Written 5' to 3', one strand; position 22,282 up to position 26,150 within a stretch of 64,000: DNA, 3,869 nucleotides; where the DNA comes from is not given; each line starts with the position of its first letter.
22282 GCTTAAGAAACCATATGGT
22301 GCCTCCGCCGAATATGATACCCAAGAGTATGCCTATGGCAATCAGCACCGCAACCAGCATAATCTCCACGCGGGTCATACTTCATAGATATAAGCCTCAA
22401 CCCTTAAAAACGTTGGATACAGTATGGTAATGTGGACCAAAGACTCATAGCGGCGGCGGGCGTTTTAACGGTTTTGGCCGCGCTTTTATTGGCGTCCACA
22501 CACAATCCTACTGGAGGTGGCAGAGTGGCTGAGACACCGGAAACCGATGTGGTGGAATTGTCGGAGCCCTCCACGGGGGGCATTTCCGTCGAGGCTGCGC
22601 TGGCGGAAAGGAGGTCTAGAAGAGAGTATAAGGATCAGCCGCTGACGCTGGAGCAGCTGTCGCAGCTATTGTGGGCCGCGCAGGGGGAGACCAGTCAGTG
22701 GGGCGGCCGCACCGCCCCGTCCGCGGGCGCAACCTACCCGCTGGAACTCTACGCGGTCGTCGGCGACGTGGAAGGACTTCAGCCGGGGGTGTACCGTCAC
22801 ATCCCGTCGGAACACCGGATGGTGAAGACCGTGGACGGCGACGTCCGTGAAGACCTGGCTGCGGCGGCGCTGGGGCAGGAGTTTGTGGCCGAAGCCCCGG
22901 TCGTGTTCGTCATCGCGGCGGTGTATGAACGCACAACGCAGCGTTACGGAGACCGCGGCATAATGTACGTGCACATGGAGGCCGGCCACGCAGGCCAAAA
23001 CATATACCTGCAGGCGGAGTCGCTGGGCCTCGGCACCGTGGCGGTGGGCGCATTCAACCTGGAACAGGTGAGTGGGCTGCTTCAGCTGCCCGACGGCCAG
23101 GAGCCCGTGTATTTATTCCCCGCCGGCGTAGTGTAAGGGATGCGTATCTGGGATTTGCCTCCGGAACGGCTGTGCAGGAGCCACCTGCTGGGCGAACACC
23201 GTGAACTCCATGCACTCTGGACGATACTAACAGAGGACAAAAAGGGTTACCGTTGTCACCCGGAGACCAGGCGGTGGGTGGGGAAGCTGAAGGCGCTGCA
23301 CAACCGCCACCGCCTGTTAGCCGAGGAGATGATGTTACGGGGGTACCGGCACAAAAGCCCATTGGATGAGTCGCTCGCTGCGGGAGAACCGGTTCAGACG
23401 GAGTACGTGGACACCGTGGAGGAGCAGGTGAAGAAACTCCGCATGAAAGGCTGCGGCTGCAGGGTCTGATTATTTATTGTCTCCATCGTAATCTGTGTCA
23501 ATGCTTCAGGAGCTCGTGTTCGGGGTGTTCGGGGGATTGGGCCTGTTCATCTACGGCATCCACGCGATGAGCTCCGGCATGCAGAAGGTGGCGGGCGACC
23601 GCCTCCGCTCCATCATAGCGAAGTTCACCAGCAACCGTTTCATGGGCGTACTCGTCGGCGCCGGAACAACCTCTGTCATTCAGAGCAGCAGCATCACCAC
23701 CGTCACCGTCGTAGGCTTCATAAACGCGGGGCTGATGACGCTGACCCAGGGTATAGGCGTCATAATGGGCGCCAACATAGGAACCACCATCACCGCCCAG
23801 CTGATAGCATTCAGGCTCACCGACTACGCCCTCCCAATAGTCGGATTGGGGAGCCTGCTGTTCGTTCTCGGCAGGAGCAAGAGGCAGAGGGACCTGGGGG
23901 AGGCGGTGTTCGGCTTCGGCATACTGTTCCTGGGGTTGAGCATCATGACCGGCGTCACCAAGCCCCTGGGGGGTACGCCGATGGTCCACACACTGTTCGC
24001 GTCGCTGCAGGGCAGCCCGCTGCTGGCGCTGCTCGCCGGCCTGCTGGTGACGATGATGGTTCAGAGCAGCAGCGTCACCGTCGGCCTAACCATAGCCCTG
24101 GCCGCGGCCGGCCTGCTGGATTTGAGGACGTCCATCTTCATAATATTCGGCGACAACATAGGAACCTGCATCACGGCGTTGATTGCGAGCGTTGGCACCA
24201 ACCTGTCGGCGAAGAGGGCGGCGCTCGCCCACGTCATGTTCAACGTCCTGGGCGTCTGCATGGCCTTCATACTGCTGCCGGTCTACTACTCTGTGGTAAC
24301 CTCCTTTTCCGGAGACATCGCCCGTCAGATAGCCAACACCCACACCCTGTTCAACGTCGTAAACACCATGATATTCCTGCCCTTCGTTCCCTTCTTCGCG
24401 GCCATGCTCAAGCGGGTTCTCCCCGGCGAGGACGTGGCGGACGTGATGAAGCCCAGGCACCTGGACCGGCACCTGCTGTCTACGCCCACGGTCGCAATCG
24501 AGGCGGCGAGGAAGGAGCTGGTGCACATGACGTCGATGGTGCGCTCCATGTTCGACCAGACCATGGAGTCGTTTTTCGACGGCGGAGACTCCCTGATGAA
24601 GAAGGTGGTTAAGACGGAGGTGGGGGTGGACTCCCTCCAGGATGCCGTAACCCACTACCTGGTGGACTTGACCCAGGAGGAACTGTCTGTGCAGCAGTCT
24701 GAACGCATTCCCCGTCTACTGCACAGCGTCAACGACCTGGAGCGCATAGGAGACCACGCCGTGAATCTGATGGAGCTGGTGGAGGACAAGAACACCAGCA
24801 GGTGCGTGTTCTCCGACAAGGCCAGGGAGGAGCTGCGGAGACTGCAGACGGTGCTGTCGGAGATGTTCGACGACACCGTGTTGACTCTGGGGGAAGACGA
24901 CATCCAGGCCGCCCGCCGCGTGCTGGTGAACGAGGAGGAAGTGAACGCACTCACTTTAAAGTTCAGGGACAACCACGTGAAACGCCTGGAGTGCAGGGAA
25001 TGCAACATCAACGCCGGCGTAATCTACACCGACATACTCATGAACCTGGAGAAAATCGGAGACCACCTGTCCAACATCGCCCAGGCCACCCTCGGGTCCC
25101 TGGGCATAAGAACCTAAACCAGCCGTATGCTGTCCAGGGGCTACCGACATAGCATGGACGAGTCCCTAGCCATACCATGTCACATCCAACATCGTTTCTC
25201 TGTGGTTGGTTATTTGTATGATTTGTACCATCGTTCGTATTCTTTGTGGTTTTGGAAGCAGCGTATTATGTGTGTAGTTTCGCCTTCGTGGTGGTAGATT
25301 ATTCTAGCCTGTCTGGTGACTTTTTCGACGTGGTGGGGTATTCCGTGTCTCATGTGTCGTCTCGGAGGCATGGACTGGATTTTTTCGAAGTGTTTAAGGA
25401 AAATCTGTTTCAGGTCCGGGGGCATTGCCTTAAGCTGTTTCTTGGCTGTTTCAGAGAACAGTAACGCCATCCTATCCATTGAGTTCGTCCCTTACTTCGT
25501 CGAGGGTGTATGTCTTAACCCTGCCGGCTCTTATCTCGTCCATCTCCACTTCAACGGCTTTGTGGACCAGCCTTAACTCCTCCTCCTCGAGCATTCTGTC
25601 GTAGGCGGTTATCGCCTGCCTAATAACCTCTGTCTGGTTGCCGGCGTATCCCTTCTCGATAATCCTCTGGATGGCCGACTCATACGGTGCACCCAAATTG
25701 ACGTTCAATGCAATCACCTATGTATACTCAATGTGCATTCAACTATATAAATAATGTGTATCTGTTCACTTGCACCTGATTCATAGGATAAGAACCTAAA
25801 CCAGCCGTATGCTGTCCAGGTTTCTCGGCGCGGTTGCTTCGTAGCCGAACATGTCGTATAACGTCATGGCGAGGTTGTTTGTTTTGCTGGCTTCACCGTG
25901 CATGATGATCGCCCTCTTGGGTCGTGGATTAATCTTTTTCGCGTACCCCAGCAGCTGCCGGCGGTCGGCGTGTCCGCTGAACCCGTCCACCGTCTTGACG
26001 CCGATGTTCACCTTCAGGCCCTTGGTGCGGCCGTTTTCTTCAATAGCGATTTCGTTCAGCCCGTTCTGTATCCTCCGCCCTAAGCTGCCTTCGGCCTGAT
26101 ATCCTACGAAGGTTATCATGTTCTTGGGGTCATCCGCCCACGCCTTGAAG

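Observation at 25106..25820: ParD/ParE toxin-antitoxin cassette inserted between convergent nptA and aCPSF1 genes, flanked by perfect 33-bp direct repeats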

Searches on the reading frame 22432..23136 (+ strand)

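Call 89: search_protein_families(library=pfam, proteins=[window:22432-23136:+], max_evalue=0.01)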
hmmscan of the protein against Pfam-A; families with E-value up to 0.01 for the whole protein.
window:22432-23136:+ (234 aa): 2 families
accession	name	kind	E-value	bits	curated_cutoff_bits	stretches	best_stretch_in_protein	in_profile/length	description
PF00881.29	Nitroreductase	-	5.6e-35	121.4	23.5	1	58-232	2-166/167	Nitroreductase family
PF14512.11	TM1586_NiRdase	-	0.0005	20.2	27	0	181-207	81-107/215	Putative TM nitroreductase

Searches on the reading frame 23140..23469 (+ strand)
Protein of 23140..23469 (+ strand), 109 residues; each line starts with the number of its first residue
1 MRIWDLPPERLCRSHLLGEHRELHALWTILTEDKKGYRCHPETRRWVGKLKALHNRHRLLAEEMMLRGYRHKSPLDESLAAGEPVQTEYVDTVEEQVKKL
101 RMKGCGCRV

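Call 89: search_protein_families(library=pfam, proteins=[window:23140-23469:+], max_evalue=0.01)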
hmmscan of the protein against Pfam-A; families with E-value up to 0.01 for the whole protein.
window:23140-23469:+ (109 aa): 1 family
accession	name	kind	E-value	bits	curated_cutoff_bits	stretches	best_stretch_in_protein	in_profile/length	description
PF03013.19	Pyr_excise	-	1.5e-25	89.8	23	1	1-75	1-79/81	Pyrimidine dimer DNA glycosylase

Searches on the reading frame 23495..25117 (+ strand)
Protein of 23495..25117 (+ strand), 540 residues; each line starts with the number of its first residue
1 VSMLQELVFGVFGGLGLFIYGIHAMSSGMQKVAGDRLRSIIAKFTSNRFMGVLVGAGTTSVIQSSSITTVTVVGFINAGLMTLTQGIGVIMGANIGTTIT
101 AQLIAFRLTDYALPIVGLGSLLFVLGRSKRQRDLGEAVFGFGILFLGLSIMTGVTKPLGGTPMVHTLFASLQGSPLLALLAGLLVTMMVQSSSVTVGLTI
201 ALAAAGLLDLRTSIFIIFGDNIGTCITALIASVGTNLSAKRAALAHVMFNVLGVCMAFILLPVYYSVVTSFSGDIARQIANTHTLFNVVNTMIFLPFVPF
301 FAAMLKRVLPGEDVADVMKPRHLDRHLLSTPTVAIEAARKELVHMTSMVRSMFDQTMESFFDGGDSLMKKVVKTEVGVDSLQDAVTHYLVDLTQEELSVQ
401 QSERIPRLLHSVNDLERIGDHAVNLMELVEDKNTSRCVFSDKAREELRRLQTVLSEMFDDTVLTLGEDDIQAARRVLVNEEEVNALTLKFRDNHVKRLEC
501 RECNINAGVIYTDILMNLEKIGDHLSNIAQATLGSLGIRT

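Call 4: search_protein_families(library=pfam, proteins=[window:23495-25117:+], max_evalue=0.1)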
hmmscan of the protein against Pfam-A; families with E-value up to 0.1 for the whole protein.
window:23495-25117:+ (540 aa): 2 families
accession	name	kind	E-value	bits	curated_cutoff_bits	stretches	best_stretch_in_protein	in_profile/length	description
PF02690.20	Na_Pi_cotrans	-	1.6e-66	222.9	29.1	2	17-152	1-136/137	Na+/Pi-cotransporter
PF01895.24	PhoU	-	2e-30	105.4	23.5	2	343-429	2-89/89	PhoU domain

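Call 5: search_protein_families(library=ncbifam, proteins=[window:23495-25117:+], max_evalue=0.1)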
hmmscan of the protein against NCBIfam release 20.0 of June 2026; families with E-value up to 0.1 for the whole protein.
window:23495-25117:+ (540 aa): 5 families
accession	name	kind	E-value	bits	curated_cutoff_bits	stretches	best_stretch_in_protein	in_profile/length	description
TIGR00704.1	NaPi_cotrn_rel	hypoth_equivalog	2.7e-77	260.4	210.1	1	12-310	8-306/308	Na/Pi-cotransporter II-related protein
NF037997.1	Na_Pi_symport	subfamily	2.3e-71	240.7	50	1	16-304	6-293/294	Na/Pi symporter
TIGR01013.1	2a58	subfamily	1.2e-30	106.8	306.15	2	117-503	46-436/456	sodium-dependent inorganic phosphate transporter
TIGR02135.1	phoU_full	equivalog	4.2e-21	75.5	130.25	1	336-531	8-202/212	phosphate signaling complex protein PhoU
NF008332.0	PRK11115.1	equivalog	4.5e-09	36.2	342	2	320-435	3-119/239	phosphate signaling complex protein PhoU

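Call 19: find_homologous_proteins(query=window:23495-25117:+, max_evalue=1e-50)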
Query window:23495-25117:+ (540 aa): 7998 proteins with E <= 1e-50 among 8000 candidates; the best 120 are listed.
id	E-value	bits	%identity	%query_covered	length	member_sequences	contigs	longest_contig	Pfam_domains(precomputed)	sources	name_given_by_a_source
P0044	0.0e+0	1132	100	98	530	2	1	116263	PF01895.25,PF02690.21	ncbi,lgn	-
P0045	2.2e-202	691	58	99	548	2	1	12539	PF01895.25,PF02690.21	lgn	-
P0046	1.5e-198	679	57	99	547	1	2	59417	PF01895.25,PF02690.21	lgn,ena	-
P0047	1.9e-187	642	55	99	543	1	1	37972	PF01895.25,PF02690.21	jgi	jgi:phosphate:Na+ symporter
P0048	2.1e-186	639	54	95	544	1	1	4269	PF01895.25,PF02690.21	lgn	-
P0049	6.8e-186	637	54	98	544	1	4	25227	PF01895.25,PF02690.21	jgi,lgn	-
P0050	2.9e-185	635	53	99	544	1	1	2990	PF01895.25,PF02690.21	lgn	-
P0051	2.2e-182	625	53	99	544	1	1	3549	PF01895.25,PF02690.21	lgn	-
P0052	3.2e-182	625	53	99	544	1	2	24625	PF01895.25,PF02690.21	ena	-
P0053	3.3e-182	625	52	99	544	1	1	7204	PF01895.25,PF02690.21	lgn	-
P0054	4.3e-179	615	52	99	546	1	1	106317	PF01895.25,PF02690.21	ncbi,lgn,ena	-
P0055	4.3e-179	615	53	98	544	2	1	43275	PF01895.25,PF02690.21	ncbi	-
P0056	2.9e-178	612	53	97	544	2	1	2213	PF01895.25,PF02690.21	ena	-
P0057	5.7e-178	611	53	99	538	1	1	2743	PF01895.25,PF02690.21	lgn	-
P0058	7.8e-178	610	52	98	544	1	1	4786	PF01895.25,PF02690.21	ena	-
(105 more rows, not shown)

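Call 20: find_encoding_contigs(protein=P0044, flank=5000, max_places=10)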
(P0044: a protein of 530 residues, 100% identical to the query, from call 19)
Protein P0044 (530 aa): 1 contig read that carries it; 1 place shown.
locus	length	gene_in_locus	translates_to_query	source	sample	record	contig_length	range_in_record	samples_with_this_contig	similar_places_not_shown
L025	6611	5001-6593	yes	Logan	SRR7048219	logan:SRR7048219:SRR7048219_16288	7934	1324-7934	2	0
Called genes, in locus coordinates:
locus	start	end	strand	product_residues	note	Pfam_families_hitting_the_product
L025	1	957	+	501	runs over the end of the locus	PF00206:Lyase_1, PF14698:ASL_C2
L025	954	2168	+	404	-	PF00764:Arginosuc_synth, PF20979:Arginosuc_syn_C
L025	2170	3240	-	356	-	-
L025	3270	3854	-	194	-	-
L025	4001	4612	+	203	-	PF00881:Nitroreductase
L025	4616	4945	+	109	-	PF03013:Pyr_excise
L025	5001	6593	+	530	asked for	PF02690:Na_Pi_cotrans, PF01895:PhoU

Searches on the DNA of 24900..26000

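Call 87: search_rna_families(source=window, start=24900, end=26000, threshold=evalue, max_evalue=1)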
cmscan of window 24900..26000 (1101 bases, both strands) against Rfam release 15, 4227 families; matches with E-value up to 1: 0.
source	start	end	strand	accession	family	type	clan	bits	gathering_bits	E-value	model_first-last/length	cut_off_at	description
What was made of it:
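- Tried and rejected: Rfam found nothing in 24900-26000 (call 87).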
